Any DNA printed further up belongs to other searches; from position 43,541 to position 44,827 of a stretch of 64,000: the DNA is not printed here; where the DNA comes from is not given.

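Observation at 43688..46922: TbpB-like surface lipoproteins paired with general porins, with no TonB-dependent receptor or Slam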

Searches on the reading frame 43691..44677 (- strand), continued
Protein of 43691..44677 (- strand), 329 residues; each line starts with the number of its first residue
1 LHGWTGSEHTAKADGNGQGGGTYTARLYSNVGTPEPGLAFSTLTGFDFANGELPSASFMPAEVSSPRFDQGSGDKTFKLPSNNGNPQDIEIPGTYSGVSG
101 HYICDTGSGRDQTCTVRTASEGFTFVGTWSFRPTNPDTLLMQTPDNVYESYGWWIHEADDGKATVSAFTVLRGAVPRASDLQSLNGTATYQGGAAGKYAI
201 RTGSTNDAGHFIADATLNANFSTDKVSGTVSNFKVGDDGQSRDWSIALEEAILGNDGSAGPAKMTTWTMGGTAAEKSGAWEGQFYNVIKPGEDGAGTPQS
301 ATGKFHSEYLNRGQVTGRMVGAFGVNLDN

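Call 84: search_protein_families(library=ncbifam, proteins=[L005:6737-7459:-, L003:8444-9478:-, L002:8453-9655:+], max_evalue=0.001)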
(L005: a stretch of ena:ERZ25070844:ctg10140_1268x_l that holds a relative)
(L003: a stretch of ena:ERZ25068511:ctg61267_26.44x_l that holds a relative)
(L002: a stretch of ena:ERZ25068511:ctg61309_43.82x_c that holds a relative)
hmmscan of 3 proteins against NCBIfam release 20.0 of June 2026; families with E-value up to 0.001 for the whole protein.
L005:6737-7459:- (240 aa): 1 family
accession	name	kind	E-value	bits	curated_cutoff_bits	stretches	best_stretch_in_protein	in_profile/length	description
NF040815.2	recomb_XerA_Arch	equivalog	0.00078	19.1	220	0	62-228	96-252/263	site-specific tyrosine recombinase/integron integrase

L003:8444-9478:- (344 aa): 7 families
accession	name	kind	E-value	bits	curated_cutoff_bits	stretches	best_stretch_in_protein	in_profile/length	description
NF040815.2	recomb_XerA_Arch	equivalog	9.7e-13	48.3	220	1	177-312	112-237/263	site-specific tyrosine recombinase/integron integrase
TIGR02224.1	recomb_XerC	equivalog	7.1e-10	38.7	335.15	1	170-311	121-259/295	tyrosine recombinase XerC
NF003462.0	PRK05084.1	equivalog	3.2e-09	36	267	1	178-312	196-329/360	tyrosine recombinase XerS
TIGR02225.1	recomb_XerD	equivalog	1.2e-06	28.1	329.6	1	175-312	122-257/290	site-specific tyrosine recombinase XerD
NF001399.0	PRK00283.1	subfamily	1.9e-06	27.3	279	1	173-312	130-266/300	tyrosine recombinase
NF002331.0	PRK01287.1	subfamily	0.00012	21.2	371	1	170-223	155-208/365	site-specific tyrosine recombinase XerC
NF007371.0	PRK09871.1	subfamily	0.00048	19.7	222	1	175-307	24-152/198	tyrosine-type DNA invertase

L002:8453-9655:+ (400 aa): 5 families
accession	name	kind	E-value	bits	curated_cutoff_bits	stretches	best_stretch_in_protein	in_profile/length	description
TIGR02225.1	recomb_XerD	equivalog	9.3e-11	41.6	329.6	1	71-301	11-233/290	site-specific tyrosine recombinase XerD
NF001399.0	PRK00283.1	subfamily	3.5e-09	36.3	279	1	70-231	19-173/300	tyrosine recombinase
TIGR02224.1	recomb_XerC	equivalog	3.7e-09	36.4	335.15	1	71-327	11-258/295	tyrosine recombinase XerC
NF040815.2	recomb_XerA_Arch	equivalog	1.6e-07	31.2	220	1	74-328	13-236/263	site-specific tyrosine recombinase/integron integrase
NF002331.0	PRK01287.1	subfamily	8.1e-05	21.7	371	0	183-232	157-203/365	site-specific tyrosine recombinase XerC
